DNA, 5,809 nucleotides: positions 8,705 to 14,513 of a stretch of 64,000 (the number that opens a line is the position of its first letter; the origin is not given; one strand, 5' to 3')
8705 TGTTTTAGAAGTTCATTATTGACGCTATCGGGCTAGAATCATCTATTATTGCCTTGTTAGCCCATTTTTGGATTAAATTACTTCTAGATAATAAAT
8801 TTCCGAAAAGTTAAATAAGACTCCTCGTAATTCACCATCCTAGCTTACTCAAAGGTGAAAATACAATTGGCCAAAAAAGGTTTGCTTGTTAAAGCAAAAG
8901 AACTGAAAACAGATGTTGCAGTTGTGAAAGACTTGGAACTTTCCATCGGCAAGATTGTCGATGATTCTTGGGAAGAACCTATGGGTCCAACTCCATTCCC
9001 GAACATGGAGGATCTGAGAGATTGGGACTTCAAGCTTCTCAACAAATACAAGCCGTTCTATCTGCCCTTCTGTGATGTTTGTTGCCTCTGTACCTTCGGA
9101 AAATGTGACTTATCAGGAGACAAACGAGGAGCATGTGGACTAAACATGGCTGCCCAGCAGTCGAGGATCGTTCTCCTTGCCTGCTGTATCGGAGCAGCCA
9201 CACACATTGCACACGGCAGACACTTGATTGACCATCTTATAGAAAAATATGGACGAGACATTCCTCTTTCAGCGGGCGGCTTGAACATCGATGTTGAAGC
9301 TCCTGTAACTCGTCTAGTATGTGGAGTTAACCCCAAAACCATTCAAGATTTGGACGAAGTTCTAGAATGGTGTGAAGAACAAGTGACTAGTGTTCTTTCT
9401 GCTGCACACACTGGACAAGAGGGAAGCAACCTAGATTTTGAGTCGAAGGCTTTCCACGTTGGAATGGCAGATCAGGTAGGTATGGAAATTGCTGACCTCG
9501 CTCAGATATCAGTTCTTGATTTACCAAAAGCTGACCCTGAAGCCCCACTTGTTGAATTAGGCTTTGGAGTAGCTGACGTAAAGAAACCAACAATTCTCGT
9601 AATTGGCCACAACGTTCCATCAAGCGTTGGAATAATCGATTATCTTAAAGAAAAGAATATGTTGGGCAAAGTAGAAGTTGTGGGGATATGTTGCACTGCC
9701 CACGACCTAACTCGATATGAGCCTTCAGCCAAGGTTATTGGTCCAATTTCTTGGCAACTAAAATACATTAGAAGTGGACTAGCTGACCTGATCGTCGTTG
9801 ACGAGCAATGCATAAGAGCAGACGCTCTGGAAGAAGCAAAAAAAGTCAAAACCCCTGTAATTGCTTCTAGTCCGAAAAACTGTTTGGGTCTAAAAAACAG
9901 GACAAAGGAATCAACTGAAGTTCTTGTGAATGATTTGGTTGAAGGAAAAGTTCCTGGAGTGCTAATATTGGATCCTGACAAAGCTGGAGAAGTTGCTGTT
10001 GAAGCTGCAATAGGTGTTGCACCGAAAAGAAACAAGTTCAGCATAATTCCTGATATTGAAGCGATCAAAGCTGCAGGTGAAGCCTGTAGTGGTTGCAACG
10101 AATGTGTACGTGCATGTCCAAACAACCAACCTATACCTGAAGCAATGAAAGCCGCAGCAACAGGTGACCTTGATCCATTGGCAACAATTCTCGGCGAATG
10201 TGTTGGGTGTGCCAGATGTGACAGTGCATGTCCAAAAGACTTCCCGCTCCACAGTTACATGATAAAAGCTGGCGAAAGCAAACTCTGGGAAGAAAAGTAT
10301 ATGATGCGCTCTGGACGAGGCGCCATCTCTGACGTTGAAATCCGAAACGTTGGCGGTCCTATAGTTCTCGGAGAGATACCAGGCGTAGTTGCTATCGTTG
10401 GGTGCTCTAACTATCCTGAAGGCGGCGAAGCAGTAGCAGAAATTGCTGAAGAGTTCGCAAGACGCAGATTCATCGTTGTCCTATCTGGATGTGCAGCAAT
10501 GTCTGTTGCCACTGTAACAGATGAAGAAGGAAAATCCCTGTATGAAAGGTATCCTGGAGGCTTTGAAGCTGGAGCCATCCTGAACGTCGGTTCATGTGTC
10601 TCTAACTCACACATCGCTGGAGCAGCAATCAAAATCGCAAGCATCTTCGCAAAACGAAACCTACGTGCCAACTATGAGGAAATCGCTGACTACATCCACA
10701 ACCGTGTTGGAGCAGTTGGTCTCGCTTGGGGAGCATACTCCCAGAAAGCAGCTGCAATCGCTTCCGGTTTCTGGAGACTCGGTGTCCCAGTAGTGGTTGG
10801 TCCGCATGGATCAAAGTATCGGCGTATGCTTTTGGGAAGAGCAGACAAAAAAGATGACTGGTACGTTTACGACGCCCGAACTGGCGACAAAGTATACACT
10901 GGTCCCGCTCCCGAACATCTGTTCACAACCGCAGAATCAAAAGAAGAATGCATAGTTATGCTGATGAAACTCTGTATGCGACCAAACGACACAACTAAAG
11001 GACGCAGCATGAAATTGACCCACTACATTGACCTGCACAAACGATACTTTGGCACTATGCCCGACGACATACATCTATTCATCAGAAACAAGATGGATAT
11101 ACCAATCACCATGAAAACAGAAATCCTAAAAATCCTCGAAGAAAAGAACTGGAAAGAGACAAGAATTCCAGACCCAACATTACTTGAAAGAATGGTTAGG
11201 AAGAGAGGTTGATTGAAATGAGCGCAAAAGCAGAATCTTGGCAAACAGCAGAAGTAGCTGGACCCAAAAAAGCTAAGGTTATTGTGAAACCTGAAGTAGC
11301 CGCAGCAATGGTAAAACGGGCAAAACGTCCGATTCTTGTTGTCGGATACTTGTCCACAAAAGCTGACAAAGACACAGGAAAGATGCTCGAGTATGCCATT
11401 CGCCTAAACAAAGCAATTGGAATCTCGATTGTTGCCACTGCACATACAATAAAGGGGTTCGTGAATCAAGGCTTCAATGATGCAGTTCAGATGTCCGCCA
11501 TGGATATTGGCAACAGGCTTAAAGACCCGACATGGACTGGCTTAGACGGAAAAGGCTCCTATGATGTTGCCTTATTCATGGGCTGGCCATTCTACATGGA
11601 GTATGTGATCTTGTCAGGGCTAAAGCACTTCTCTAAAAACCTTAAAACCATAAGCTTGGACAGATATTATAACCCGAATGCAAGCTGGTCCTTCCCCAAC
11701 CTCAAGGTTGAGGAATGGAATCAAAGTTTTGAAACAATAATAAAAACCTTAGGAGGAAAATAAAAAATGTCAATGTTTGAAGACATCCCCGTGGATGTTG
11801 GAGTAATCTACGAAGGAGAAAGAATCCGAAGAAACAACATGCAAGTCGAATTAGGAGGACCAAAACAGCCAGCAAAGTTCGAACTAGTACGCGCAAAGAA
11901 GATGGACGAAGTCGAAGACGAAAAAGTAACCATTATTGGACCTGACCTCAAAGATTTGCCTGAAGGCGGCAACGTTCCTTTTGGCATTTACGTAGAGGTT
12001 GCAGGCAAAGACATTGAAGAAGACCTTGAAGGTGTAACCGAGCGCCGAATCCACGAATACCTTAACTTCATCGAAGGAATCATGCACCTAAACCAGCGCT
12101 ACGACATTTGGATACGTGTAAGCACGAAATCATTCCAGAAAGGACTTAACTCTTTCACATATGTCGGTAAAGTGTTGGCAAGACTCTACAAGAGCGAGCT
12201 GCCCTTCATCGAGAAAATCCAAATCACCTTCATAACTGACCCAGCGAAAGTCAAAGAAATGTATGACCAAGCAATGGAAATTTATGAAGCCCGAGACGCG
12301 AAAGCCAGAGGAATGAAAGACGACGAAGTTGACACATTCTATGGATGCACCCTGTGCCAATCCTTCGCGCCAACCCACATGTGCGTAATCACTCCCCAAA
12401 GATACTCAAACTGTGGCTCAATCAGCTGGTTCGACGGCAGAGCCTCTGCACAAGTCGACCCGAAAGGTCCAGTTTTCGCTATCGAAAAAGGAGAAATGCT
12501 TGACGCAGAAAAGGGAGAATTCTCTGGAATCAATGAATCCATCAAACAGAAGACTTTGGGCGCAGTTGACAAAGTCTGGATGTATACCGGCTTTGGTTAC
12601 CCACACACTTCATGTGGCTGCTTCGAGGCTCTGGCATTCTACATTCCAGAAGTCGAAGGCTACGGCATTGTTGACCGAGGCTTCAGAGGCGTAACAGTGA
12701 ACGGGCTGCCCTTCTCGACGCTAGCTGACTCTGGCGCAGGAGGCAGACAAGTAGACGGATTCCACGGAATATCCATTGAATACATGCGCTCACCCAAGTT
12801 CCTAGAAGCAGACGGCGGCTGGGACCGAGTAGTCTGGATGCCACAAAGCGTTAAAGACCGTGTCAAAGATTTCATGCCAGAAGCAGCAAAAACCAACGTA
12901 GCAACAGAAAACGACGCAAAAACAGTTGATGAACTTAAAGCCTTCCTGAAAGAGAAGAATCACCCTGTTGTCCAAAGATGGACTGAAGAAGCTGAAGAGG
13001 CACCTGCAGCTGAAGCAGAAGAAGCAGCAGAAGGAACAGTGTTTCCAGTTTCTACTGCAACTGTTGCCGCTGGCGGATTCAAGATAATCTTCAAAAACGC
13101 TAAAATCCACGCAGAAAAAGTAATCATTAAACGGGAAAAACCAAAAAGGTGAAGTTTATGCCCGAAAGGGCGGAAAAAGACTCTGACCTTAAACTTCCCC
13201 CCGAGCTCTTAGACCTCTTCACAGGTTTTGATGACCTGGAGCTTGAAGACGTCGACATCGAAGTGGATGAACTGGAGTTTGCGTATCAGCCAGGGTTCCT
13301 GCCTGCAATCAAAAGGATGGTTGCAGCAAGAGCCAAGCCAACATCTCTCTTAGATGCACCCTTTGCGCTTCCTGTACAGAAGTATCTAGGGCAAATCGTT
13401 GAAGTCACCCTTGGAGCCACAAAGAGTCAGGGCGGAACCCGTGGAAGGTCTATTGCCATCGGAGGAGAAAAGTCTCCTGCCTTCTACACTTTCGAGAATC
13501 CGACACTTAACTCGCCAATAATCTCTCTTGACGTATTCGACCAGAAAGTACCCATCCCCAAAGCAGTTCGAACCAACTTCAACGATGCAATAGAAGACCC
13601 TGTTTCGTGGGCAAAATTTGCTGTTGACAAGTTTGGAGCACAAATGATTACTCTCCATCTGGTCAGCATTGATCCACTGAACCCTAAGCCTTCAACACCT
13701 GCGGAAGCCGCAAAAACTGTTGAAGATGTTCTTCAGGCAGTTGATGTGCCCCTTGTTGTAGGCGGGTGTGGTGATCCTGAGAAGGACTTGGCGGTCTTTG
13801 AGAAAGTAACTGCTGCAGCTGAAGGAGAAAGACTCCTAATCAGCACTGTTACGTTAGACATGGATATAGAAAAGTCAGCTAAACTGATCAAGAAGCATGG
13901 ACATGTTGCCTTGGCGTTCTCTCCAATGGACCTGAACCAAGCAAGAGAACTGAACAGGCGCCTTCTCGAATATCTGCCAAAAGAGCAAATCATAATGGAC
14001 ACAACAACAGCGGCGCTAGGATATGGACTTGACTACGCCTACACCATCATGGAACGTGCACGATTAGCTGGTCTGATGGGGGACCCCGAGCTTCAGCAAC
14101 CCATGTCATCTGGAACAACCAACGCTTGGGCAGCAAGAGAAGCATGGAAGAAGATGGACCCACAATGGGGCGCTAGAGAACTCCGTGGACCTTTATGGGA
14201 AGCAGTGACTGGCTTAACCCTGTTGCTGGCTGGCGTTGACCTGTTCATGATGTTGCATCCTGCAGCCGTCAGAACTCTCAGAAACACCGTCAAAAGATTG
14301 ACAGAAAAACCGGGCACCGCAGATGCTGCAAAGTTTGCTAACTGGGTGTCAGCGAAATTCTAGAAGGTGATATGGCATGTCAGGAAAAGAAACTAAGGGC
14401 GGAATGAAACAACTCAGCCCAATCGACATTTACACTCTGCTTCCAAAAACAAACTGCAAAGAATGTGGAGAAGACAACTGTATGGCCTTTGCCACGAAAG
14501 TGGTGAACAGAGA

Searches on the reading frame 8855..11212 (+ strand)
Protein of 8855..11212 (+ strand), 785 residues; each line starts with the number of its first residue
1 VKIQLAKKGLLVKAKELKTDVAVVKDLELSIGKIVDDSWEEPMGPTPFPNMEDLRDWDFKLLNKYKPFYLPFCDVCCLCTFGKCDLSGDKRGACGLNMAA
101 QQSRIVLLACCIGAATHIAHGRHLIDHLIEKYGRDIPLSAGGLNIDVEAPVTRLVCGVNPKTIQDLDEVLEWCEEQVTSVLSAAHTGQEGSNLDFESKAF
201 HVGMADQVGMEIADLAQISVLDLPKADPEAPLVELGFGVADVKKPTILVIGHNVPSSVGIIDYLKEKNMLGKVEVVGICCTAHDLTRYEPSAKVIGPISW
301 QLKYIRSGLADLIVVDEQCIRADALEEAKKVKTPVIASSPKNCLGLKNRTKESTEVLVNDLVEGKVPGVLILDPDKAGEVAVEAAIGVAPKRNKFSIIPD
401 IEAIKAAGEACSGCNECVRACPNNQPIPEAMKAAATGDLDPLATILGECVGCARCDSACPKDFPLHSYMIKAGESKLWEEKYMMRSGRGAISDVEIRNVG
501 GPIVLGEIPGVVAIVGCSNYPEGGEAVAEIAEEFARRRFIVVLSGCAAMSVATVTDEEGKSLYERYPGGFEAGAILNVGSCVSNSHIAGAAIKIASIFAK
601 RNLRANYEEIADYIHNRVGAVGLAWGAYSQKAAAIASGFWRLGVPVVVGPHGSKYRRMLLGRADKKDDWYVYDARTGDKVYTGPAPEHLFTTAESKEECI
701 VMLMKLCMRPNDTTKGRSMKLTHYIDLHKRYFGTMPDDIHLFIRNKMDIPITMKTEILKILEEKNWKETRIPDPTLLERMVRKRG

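Call 47: search_protein_families(library=pfam, proteins=[window:8855-11212:+], max_evalue=0.00001)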
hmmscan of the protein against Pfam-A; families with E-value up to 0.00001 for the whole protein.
window:8855-11212:+ (785 aa): 2 families
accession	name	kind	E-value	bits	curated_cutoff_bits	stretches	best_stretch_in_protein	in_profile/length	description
PF03063.25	Prismane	-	5.1e-63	213.9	27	2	164-656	130-486/513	Prismane/CO dehydrogenase family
PF13187.11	Fer4_9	-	5.4e-06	26.8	27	1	410-462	1-50/52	4Fe-4S dicluster domain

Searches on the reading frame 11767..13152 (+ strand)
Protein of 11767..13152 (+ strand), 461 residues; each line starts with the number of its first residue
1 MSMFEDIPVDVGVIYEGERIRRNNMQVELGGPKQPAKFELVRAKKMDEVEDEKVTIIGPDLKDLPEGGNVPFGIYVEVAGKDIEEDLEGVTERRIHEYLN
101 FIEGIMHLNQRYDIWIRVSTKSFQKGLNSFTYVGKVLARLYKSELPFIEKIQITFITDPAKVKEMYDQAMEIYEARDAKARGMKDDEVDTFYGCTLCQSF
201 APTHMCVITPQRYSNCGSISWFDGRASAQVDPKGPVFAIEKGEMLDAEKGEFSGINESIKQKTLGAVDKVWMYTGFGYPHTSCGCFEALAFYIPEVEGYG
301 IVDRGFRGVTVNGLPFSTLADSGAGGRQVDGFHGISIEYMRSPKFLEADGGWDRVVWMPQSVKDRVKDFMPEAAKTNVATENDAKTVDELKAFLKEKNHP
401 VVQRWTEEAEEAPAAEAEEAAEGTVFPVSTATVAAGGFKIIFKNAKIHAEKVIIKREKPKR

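Call 47: search_protein_families(library=pfam, proteins=[window:11767-13152:+], max_evalue=0.00001)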
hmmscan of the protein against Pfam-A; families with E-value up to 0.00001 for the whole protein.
window:11767-13152:+ (461 aa): 2 families
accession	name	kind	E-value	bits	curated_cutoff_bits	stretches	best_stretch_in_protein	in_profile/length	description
PF19436.4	ACS_CODH_B_C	-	3.3e-78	263.1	25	1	173-403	1-240/245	ACS/CODH beta subunit C-terminal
PF03598.20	CdhC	-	3.9e-63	212.4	24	1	7-162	1-155/155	CO dehydrogenase/acetyl-CoA synthase complex beta subunit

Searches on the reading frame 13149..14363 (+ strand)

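Call 47: search_protein_families(library=pfam, proteins=[window:13149-14363:+], max_evalue=0.00001)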
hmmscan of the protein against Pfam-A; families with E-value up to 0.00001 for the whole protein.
window:13149-14363:+ (404 aa): 1 family
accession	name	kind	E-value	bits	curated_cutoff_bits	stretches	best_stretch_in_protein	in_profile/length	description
PF03599.22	CdhD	-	1.8e-56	192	24.8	1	85-334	1-227/387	CO dehydrogenase/acetyl-CoA synthase delta subunit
